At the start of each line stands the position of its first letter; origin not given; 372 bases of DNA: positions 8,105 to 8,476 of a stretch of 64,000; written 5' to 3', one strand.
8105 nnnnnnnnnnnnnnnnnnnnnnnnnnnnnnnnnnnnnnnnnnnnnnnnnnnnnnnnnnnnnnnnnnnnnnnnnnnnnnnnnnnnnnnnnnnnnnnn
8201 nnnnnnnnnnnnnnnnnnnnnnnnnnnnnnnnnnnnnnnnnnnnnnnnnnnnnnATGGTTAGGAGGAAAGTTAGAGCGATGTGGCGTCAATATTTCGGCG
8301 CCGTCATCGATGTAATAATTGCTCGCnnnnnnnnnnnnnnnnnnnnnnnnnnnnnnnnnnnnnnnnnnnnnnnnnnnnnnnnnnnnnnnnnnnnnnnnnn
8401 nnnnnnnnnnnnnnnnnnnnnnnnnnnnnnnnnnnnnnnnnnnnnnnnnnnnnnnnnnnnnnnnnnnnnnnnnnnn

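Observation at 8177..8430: About 250-nt highly structured spacer between convergent lexA and clpB: candidate sRNA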

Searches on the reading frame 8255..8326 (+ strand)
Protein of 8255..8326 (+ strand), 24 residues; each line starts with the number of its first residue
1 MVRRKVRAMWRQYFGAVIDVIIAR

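Call 29: search_protein_families(library=ncbifam, proteins=[window:8255-8326:+], max_evalue=10)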
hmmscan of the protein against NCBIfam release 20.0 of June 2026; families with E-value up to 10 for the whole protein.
seq(24 aa): 0 families

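Call 30: search_protein_families(library=pfam, proteins=[window:8255-8326:+], max_evalue=10)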
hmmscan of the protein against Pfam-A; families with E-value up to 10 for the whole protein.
seq(24 aa): 0 families

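Call 69: search_solved_structures(query=window:8255-8326:+, max_evalue=10, show_alignments=3)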
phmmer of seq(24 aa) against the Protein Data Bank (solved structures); distinct sequences matched with E-value up to 10: 0.
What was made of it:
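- On Known protein families (Pfam-A, NCBIfam, PDB chains), including small ribosomal proteins such as bTHX: No PDB chain (call 69).
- Closest known: SOS-induced small cell-division inhibitors encoded next to lexA. Different: No sequence similarity was detectable (calls 29, 30, 69).
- Tried and rejected: Pfam, NCBIfam and PDB searches were all negative (calls 29, 30, 69).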

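Call 85: list_cluster_members(proteins=[window:8255-8326:+, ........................, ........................, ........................, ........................, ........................, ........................, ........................, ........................, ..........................])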
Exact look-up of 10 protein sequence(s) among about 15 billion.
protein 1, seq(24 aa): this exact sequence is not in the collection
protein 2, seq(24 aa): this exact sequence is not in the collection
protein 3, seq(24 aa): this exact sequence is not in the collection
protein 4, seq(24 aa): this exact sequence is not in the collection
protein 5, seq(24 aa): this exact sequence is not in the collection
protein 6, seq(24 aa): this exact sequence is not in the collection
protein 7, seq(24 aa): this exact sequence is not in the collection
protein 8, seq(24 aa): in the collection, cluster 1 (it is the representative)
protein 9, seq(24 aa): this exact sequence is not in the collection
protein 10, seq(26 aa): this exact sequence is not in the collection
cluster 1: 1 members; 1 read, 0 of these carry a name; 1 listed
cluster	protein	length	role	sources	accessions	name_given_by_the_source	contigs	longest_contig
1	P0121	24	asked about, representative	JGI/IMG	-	-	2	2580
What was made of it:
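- On Known protein families (Pfam-A, NCBIfam, PDB chains), including small ribosomal proteins such as bTHX: 9 of 10 peptide sequences have never been called as genes (call 85).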
